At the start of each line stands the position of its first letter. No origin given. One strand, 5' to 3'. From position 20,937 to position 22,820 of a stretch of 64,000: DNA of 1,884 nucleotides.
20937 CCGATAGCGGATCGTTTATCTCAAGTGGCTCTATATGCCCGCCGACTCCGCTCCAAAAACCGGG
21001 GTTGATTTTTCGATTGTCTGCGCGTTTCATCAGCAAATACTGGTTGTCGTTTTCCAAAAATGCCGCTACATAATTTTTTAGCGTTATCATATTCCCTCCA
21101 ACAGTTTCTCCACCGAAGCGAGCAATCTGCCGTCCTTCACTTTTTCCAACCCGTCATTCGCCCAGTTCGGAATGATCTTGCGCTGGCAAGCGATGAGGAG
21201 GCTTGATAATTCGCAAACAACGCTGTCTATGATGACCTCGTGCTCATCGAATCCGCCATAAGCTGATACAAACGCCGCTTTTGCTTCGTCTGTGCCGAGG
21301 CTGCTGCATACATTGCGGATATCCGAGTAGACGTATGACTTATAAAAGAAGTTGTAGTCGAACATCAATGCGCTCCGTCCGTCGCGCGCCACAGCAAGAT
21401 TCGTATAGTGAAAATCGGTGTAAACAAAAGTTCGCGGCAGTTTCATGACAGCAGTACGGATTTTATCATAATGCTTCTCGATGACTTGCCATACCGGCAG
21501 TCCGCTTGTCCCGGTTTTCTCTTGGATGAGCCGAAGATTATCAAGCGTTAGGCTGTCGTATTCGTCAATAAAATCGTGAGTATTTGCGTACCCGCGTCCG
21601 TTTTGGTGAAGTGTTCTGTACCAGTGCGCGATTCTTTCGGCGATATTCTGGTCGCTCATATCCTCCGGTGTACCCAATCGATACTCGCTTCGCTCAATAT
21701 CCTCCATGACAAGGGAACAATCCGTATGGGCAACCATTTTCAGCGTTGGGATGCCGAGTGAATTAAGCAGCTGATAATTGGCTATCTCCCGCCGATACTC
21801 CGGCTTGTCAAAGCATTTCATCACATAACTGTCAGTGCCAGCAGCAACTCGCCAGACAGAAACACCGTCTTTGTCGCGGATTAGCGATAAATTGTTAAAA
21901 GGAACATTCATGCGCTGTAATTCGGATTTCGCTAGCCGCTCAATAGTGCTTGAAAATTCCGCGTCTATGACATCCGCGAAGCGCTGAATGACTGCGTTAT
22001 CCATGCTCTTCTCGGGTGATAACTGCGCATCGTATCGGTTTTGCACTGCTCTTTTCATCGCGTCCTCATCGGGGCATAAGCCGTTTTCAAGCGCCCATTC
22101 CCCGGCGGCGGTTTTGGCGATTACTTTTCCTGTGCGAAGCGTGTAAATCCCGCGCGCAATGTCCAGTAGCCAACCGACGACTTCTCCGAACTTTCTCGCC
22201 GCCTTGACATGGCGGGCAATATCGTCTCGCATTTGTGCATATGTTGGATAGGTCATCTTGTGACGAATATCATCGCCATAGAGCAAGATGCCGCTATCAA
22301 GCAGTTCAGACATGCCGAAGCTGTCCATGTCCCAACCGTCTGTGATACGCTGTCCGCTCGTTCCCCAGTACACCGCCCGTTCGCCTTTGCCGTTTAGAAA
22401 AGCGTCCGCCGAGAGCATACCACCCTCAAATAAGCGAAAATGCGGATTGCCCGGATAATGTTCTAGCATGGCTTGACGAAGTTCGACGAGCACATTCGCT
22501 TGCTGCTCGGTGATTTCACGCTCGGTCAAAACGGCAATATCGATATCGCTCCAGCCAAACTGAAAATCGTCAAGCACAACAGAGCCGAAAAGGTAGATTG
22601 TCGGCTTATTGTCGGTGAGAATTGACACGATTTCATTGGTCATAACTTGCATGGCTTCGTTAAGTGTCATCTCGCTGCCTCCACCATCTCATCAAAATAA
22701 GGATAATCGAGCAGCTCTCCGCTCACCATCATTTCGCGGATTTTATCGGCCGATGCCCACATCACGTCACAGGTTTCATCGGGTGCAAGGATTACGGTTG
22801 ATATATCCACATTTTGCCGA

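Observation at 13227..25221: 12-kb, 14-gene co-directional array of fused small-molecule/nucleotide-modifying enzymes as ICE cargo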

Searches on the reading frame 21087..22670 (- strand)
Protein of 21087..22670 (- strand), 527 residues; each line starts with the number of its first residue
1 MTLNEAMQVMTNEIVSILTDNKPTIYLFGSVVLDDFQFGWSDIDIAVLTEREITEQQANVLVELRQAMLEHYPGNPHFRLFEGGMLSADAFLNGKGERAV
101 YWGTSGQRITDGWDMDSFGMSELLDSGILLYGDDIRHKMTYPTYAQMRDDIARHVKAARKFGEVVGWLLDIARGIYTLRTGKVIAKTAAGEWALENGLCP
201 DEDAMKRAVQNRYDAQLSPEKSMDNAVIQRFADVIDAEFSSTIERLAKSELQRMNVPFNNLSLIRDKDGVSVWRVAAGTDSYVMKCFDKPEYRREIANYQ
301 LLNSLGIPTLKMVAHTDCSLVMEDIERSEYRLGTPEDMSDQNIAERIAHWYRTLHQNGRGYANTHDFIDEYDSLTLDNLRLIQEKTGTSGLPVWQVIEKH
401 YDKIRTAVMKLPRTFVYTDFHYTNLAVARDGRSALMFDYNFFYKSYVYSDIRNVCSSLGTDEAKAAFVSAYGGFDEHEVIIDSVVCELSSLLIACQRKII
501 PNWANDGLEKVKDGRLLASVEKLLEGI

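Call 4: search_protein_families(library=pfam, proteins=[window:21087-22670:-], max_evalue=0.01)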
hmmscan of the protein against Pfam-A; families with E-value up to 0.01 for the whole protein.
window:21087-22670:- (527 aa): 4 families
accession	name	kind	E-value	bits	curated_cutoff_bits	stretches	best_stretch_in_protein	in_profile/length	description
PF01636.29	APH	-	3e-08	34.2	23.2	1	272-474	13-231/239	Phosphotransferase enzyme family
PF13427.11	AadA_C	-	2.7e-06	28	22.2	1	163-233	29-98/103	Aminoglycoside adenylyltransferase, C-terminal domain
PF18765.7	Polbeta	-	1.2e-05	25.9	26.9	1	13-67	2-58/93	Polymerase beta, Nucleotidyltransferase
PF01909.29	NTP_transf_2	-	0.0001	23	21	1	24-55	16-48/93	Nucleotidyltransferase domain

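Call 22: find_homologous_proteins(query=window:21087-22670:-, max_evalue=0.00001)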
Query window:21087-22670:- (527 aa): 746 proteins with E <= 0.00001 among 8000 candidates; the best 120 are listed.
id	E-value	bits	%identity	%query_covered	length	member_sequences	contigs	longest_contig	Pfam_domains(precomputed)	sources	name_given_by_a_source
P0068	0.0e+0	1209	100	100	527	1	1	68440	PF18765.8,PF13427.12,PF01636.30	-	-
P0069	0.0e+0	1029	84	100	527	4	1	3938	PF13427.12,PF01636.30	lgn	-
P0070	5.2e-288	974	80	100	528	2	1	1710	PF13427.12,PF01909.30,PF01636.30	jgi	-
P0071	2.9e-286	968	80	100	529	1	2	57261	PF18765.8,PF13427.12,PF01909.30,PF01636.30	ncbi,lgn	-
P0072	4.9e-277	938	77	100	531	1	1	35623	PF13427.12,PF01909.30,PF01636.30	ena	-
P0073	6.5e-275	931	77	100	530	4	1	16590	PF13427.12,PF01909.30,PF01636.30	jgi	jgi:predicted nucleotidyltransferase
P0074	1.6e-273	926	77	100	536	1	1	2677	PF01909.30,PF01636.30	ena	-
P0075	1.6e-267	906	74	100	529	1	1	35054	PF13427.12,PF01909.30,PF01636.30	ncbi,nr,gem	ncbi:MAG: phosphotransferase [Eubacteriaceae bacterium]|nr:phosphotransferase [Eubacteriaceae bacter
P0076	1.0e-263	894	76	100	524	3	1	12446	PF13427.12,PF01909.30,PF01636.30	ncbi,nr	ncbi:MAG: phosphotransferase [Oscillospiraceae bacterium]|nr:phosphotransferase [Oscillospiraceae ba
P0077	3.2e-261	886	74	100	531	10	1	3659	PF13427.12,PF01909.30,PF01636.30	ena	-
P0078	3.3e-261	886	79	92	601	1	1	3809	PF13427.12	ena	-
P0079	1.1e-260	884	73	100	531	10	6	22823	PF13427.12,PF01909.30,PF01636.30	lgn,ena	-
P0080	1.4e-260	884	74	100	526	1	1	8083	PF13427.12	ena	-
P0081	1.4e-260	884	73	99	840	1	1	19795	PF13427.12,PF01633.27,PF01163.29,PF01909.30,PF01636.30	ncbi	-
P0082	6.3e-260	881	73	100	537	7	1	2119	PF13427.12,PF01909.30,PF01636.30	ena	-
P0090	6.1e-248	842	70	99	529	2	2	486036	PF13427.12,PF01909.30,PF01636.30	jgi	-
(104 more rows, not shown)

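Call 24: find_related_loci(query=A2, collection=metagenome_contigs, flank=10000)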
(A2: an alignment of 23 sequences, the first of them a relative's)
Query A2 (527 aa) in metagenome_contigs; peptide patterns used: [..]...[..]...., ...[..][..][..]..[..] (x = any residue, [..] = any of these).
600 stretches matched a pattern (row limit reached: there are more); 276 encode a relative of the query (tblastn E <= 1e-3); the best 80 are kept; 80 distinct loci.
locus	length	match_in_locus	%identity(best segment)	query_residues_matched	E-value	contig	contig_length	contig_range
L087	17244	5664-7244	85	1-527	0e+0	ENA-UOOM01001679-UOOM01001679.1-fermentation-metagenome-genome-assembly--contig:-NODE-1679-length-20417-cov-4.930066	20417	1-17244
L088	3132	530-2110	77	1-525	0e+0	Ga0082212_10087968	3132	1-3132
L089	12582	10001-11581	74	1-525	0e+0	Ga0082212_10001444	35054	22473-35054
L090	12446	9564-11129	76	1-525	0e+0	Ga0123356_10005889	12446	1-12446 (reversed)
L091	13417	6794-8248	79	1-483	0e+0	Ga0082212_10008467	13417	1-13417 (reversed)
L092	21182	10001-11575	73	1-525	0e+0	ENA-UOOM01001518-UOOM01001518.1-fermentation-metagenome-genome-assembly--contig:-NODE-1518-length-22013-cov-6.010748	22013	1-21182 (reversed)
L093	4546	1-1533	75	17-525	0e+0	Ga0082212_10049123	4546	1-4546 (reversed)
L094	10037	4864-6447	69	1-527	0e+0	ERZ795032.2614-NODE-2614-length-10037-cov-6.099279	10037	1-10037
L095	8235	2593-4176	69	1-527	0e+0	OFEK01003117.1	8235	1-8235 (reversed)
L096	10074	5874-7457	69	1-527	0e+0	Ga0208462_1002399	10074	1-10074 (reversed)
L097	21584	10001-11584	68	1-527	0e+0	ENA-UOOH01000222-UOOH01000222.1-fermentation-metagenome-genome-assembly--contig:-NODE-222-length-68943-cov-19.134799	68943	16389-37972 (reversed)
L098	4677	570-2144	67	1-525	0e+0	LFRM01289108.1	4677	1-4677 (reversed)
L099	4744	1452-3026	67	1-524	0e+0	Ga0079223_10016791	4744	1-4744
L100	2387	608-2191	68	1-526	0e+0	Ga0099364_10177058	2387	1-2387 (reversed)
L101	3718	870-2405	68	6-515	0e+0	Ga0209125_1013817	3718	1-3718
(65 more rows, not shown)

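Call 35: search_protein_families(library=pfam, proteins=[L087:583-1131:+, L087:1216-2226:+, L087:2172-3611:+, L087:3593-4726:+, L087:4720-5376:+, L087:5401-5667:+, L087:5664-7886:+, L087:7874-8503:+, L087:8638-9039:+, L087:9040-9618:+], max_evalue=0.001)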
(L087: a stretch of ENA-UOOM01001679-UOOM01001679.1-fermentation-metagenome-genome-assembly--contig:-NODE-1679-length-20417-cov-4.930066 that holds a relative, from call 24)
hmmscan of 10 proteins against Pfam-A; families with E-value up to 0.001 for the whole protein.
L087:583-1131:+ (182 aa): 1 family
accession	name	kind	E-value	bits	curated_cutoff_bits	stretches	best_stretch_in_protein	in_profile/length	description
PF20282.3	CTD6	-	6e-47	159.8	26.4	1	44-177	1-130/130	C-terminal domain 6 of the ABC-three component (ABC-3C) systems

L087:1216-2226:+ (336 aa): 1 family
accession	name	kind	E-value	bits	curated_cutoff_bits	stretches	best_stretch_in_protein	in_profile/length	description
PF13175.12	AAA_15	-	6.1e-05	23.2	32.1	1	1-271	25-257/374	AAA ATPase domain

L087:2172-3611:+ (479 aa): 2 families
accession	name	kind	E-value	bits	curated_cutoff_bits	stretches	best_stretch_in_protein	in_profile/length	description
PF01636.29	APH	-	1.7e-13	51.3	23.2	1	8-129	88-212/239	Phosphotransferase enzyme family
PF00069.31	Pkinase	-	3.2e-07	30.4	31.7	1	278-432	43-191/263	Protein kinase domain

L087:3593-4726:+ (377 aa): 1 family
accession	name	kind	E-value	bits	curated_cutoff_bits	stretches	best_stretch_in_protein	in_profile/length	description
PF05257.22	CHAP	-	2.7e-06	28.2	26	1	221-324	6-81/81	CHAP domain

L087:4720-5376:+ (218 aa): 3 families
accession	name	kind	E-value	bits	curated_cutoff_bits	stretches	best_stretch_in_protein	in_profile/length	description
PF13508.13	Acetyltransf_7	-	4.9e-09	36.9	27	1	62-132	15-84/84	Acetyltransferase (GNAT) domain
PF13673.13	Acetyltransf_10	-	3.5e-07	30.7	23.6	1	48-136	29-113/128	Acetyltransferase (GNAT) domain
PF00583.31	Acetyltransf_1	-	5.5e-07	30.3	20.7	1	16-130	3-116/116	Acetyltransferase (GNAT) family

L087:5401-5667:+ (88 aa): 1 family
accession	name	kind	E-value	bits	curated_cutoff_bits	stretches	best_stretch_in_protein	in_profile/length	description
PF01230.28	HIT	-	0.00014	22.9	21.5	1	2-49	44-96/98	HIT domain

L087:5664-7886:+ (740 aa): 5 families
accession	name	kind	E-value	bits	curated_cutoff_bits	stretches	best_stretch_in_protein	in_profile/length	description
PF02698.23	DUF218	-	1.5e-15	57.7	27.6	1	564-723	1-130/133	DUF218 domain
PF01636.29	APH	-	4.5e-06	27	23.2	1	271-478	12-235/239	Phosphotransferase enzyme family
PF13427.11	AadA_C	-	1.3e-05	25.7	22.2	1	163-231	29-96/103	Aminoglycoside adenylyltransferase, C-terminal domain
PF01909.29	NTP_transf_2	-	3.1e-05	24.7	21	1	22-56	14-49/93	Nucleotidyltransferase domain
PF18765.7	Polbeta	-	7.2e-05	23.3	26.9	1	13-56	2-46/93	Polymerase beta, Nucleotidyltransferase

L087:7874-8503:+ (209 aa): 0 families

L087:8638-9039:+ (133 aa): 0 families

L087:9040-9618:+ (192 aa): 0 families

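Call 36: search_protein_families(library=pfam, proteins=[L087:9657-10328:+, L087:10359-11264:+, L087:11297-12667:+, L087:12671-14236:+, L087:14236-14916:+, L087:14984-15352:+, L087:15349-16560:+, L087:16681-17124:-, L087:109-390:+], max_evalue=0.001)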
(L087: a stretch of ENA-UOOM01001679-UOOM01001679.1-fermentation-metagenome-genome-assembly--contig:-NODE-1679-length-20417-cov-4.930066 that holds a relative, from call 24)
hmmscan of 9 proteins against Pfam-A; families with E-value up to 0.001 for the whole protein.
L087:9657-10328:+ (223 aa): 1 family
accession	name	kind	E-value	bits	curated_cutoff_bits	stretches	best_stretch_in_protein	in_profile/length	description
PF13238.12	AAA_18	-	0.00013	22.8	29.4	1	19-158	2-117/128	AAA domain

L087:10359-11264:+ (301 aa): 2 families
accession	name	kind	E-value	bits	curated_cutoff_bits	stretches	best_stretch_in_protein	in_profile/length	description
PF02016.21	Peptidase_S66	-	4.1e-31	108.1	25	1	17-132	1-121/121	LD-carboxypeptidase N-terminal domain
PF17676.7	Peptidase_S66C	-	2.7e-18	67.2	23.7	1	177-289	1-118/120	LD-carboxypeptidase C-terminal domain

L087:11297-12667:+ (456 aa): 8 families
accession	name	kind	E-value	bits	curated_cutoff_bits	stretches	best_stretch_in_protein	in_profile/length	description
PF13302.13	Acetyltransf_3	-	5.1e-25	89.2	25.4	1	16-158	1-138/138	Acetyltransferase (GNAT) domain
PF08241.18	Methyltransf_11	-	6.3e-19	68.9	21.2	1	262-356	2-94/95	Methyltransferase domain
PF13649.12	Methyltransf_25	-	5.1e-14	53.2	27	1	262-353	3-97/97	Methyltransferase domain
PF13847.12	Methyltransf_31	-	1.7e-09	37.9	27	1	257-357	4-109/145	Methyltransferase domain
PF00583.31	Acetyltransf_1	-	1.2e-08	35.7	20.7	1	46-157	17-116/116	Acetyltransferase (GNAT) family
PF08242.18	Methyltransf_12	-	2.7e-08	34.8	30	1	263-355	3-98/98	Methyltransferase domain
PF01209.24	Ubie_methyltran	-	1.6e-06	28.1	20.1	1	256-356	47-150/233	ubiE/COQ5 methyltransferase family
PF13420.13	Acetyltransf_4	-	0.00064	20.2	24.3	0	47-177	30-154/155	Acetyltransferase (GNAT) domain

L087:12671-14236:+ (521 aa): 5 families
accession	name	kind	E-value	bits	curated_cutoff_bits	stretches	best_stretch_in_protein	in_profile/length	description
PF04229.20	GrpB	-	2.6e-42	145.1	25.5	1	349-515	1-158/159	GrpB protein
PF01725.21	Ham1p_like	-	2e-15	57.6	22.5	1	7-139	4-130/186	Ham1 family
PF00583.31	Acetyltransf_1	-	7e-13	49.3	20.7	1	220-316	7-116/116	Acetyltransferase (GNAT) family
PF13508.13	Acetyltransf_7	-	2.3e-12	47.5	27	1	242-317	2-83/84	Acetyltransferase (GNAT) domain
PF13673.13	Acetyltransf_10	-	6.7e-10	39.5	23.6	1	241-321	29-111/128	Acetyltransferase (GNAT) domain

L087:14236-14916:+ (226 aa): 2 families
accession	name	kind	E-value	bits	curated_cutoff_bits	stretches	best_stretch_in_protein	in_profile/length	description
PF13280.12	WYL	-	2.6e-20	72.6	21.8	1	53-120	1-69/70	WYL domain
PF25583.1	WCX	-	1.1e-17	64.5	23.9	1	147-220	2-74/76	WCX domain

L087:14984-15352:+ (122 aa): 1 family
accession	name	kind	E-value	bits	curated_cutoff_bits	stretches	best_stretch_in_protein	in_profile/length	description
PF01042.26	Ribonuc_L-PSP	-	4.2e-12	46.6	27.3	1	31-117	32-120/121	Endoribonuclease L-PSP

L087:15349-16560:+ (403 aa): 0 families

L087:16681-17124:- (147 aa): 0 families

L087:109-390:+ (93 aa): 0 families

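Call 42: search_solved_structures(query=window:21087-22670:-, max_evalue=0.01)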
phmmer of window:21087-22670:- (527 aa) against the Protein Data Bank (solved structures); distinct sequences matched with E-value up to 0.01: 5.
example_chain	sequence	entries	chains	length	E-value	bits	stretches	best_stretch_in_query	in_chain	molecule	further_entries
4cs6_A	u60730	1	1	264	0.00014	24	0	112-234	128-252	AMINOGLYCOSIDE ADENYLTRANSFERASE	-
5g4a_A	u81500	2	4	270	0.00015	23.9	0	112-235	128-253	Aminoglycoside (3'') (9) adenylyltransferase | Streptomycin 3''-adenylyltransferase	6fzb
5lpa_A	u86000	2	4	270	0.00016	23.8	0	112-235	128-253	Streptomycin 3''-adenylyltransferase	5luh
8cwy_A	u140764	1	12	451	0.0004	22.5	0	320-368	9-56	T32-15-1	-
5cwb_A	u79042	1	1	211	0.0041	19.1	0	321-362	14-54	Designed helical repeat protein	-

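Call 51: search_protein_families(library=pfam, alignment_id=A3, max_evalue=0.0001)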
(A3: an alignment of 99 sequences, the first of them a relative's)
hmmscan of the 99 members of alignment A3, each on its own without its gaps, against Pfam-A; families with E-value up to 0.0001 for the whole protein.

A. member 1, L087:583-1131:+ (182 aa): 1 family
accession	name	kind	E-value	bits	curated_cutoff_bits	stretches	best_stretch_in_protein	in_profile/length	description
PF20282.3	CTD6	-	6e-47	159.8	26.4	1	44-177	1-130/130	C-terminal domain 6 of the ABC-three component (ABC-3C) systems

B. families by the number of members that match (of 99 scanned): 87 families (the first 25 are shown)
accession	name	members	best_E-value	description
PF00583.31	Acetyltransf_1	13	6.9e-16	Acetyltransferase (GNAT) family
PF13508.13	Acetyltransf_7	10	3.3e-13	Acetyltransferase (GNAT) domain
PF00702.32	Hydrolase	9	3.1e-14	haloacid dehalogenase-like hydrolase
PF13673.13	Acetyltransf_10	8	1.8e-31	Acetyltransferase (GNAT) domain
PF13419.12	HAD_2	8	1.5e-17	Haloacid dehalogenase-like hydrolase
PF13242.12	Hydrolase_like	8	8.9e-13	HAD-hyrolase-like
PF01636.29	APH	6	5.7e-37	Phosphotransferase enzyme family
PF04229.20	GrpB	5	2.6e-42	GrpB protein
PF13238.12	AAA_18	4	1.2e-13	AAA domain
PF00293.34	NUDIX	4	2.3e-13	NUDIX domain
PF13671.12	AAA_33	4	1.2e-06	AAA domain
PF02016.21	Peptidase_S66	3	4.1e-31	LD-carboxypeptidase N-terminal domain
PF13302.13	Acetyltransf_3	3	4.2e-31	Acetyltransferase (GNAT) domain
PF17676.7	Peptidase_S66C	3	2.7e-18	LD-carboxypeptidase C-terminal domain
PF01966.28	HD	3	6.8e-15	HD domain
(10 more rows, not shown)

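Call 54: search_protein_families(library=pfam, alignment_id=A4, max_evalue=0.0001)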
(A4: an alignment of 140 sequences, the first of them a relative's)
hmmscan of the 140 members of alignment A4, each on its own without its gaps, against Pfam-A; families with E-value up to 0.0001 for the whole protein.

A. member 1, L154:17620-18696:+ (358 aa): 1 family
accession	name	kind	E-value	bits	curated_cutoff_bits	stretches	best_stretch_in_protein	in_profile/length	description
PF03358.20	FMN_red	-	3.9e-09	36.7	24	1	159-311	1-144/152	NADPH-dependent FMN reductase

B. families by the number of members that match (of 140 scanned): 162 families (the first 25 are shown)
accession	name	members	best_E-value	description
PF00583.31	Acetyltransf_1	6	2.7e-34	Acetyltransferase (GNAT) family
PF13508.13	Acetyltransf_7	5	4.9e-28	Acetyltransferase (GNAT) domain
PF00005.33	ABC_tran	4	4.5e-31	ABC transporter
PF13847.12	Methyltransf_31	4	8.2e-17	Methyltransferase domain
PF13649.12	Methyltransf_25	4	1.4e-16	Methyltransferase domain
PF08241.18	Methyltransf_11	4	3e-16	Methyltransferase domain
PF13673.13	Acetyltransf_10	4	1.8e-15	Acetyltransferase (GNAT) domain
PF01381.28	HTH_3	3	8.3e-16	Helix-turn-helix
PF01725.21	Ham1p_like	3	9.2e-16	Ham1 family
PF08242.18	Methyltransf_12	3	2.1e-13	Methyltransferase domain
PF00145.23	DNA_methylase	2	4.7e-97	C-5 cytosine-specific DNA methylase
PF08843.17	AbiEii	2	1.1e-35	Nucleotidyl transferase AbiEii toxin, Type IV TA system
PF13302.13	Acetyltransf_3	2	2.9e-23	Acetyltransferase (GNAT) domain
PF01966.28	HD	2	1.1e-22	HD domain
PF13240.11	Zn_Ribbon_1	2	1.8e-20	zinc-ribbon domain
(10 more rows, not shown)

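Call 55: search_protein_families(library=ncbifam, proteins=[window:21087-22670:-], max_evalue=0.01)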
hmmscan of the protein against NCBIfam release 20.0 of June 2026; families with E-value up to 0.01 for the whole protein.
window:21087-22670:- (527 aa): 7 families
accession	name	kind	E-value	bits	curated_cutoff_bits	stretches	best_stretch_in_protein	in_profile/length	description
NF012212.1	ANT_9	subfamily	7.7e-10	38.5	340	2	6-63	6-61/249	aminoglycoside nucleotidyltransferase ANT(9)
NF012135.0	ANT_3pp_9_crypt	exception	6.9e-07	29.1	560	1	113-237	129-255/262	cryptic aminoglycoside nucleotidyltransferase ANT(3'')/ANT(9)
NF010309.0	PRK13746.1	subfamily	2.1e-06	27.3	193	1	165-241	184-259/263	aminoglycoside adenylyltransferase family protein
NF045909.1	ANT_9_Ic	equivalog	1.5e-05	24.4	505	1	167-196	184-213/259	aminoglycoside nucleotidyltransferase ANT(9)-Ic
NF047752.1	MntA_antitoxin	equivalog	0.00024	21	60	1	24-67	9-48/106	type VII toxin-antitoxin system MntA family adenylyltransferase antitoxin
NF053581.1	ANT_3pp_Ic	exception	0.00038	20.1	545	0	2-63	8-68/265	aminoglycoside nucleotidyltransferase ANT(3'')-Ic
NF033220.1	ANT_3pp_II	equivalog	0.0029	17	400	0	8-63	8-62/258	ANT(3'')-II family aminoglycoside nucleotidyltransferase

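Call 56: search_protein_families(library=padloc, proteins=[window:21087-22670:-], max_evalue=0.01)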
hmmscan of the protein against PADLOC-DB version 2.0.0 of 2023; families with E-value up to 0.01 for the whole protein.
window:21087-22670:- (527 aa): 2 families
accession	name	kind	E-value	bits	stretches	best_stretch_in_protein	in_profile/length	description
PDLC04903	PDC-S09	-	0.0019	16.5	1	3-57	7-60/108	-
PDLC04905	PDC-S09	-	0.002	16.4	1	25-67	24-65/101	-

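Call 74: search_dna_similar(query=window:21087-22670:-, collection=plasmids, mode=protein, max_rows=15)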
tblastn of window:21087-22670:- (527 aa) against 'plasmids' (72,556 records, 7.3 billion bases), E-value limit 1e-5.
No match.

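Call 94: find_encoding_contigs(protein=P0071, flank=10000, max_places=1)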
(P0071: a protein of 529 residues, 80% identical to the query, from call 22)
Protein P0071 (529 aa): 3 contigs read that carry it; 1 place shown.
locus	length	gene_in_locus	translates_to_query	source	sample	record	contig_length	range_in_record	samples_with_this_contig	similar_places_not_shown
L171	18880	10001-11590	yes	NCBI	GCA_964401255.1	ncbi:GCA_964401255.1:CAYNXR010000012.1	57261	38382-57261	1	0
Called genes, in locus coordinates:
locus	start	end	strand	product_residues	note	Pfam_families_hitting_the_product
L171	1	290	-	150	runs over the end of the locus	PF00293:NUDIX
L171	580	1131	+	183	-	PF01022:HTH_5, PF12840:HTH_20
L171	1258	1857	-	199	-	PF01386:Ribosomal_L25p, PF14693:Ribosomal_TL5_C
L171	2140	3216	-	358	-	PF14607:GxDLY, PF14606:Lipase_GDSL_3, PF13472:Lipase_GDSL_2 (weak)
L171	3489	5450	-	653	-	-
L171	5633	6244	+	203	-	PF00440:TetR_N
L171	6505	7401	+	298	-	PF02661:Fic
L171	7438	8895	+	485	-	PF04229:GrpB, PF01636:APH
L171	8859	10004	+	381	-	PF01966:HD, PF05257:CHAP (weak)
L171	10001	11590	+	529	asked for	PF01909:NTP_transf_2 (weak), PF18765:Polbeta (faint), PF13427:AadA_C (weak), PF01636:APH (weak)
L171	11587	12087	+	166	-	PF00293:NUDIX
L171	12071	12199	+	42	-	-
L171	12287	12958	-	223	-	PF08220:HTH_DeoR, PF00455:DeoRC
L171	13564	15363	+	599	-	PF00005:ABC_tran, PF02463:SMC_N (weak), PF13304:AAA_21 (faint)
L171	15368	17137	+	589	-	PF00005:ABC_tran, PF02463:SMC_N (faint), PF13304:AAA_21 (faint)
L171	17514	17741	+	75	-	-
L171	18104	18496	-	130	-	-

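Call 95: find_encoding_contigs(protein=P0072, flank=10000, max_places=1)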
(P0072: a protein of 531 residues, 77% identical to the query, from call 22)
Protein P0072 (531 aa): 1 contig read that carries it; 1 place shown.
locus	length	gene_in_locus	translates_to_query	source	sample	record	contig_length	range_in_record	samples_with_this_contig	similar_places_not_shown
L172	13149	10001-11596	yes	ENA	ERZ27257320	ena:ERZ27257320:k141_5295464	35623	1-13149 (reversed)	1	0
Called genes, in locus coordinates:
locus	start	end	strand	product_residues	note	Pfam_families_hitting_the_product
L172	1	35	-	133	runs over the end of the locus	PF13673:Acetyltransf_10, PF00583:Acetyltransf_1, PF13508:Acetyltransf_7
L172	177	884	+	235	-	PF05724:TPMT (weak), PF01209:Ubie_methyltran (weak), PF13489:Methyltransf_23, PF13847:Methyltransf_31, PF08241:Methyltransf_11, PF08242:Methyltransf_12, PF13649:Methyltransf_25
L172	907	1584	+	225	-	PF01902:Diphthami_syn_2_N, PF28410:Diphthami_syn_2_C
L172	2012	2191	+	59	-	-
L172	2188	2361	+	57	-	PF06769:YoeB_toxin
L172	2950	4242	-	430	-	PF13173:AAA_14, PF13635:DUF4143 (weak)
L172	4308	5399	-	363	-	PF00753:Lactamase_B, PF23023:Anti-Pycsar_Apyc1 (weak)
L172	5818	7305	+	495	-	PF04513:Baculo_PEP_C (faint), PF02646:RmuC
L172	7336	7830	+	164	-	PF04073:tRNA_edit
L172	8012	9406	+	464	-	PF07690:MFS_1 (faint), PF13347:MFS_2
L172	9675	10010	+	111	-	-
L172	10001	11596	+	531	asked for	PF01909:NTP_transf_2 (faint), PF13427:AadA_C (weak), PF01636:APH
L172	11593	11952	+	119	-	-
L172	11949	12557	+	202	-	PF00300:His_Phos_1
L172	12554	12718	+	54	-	-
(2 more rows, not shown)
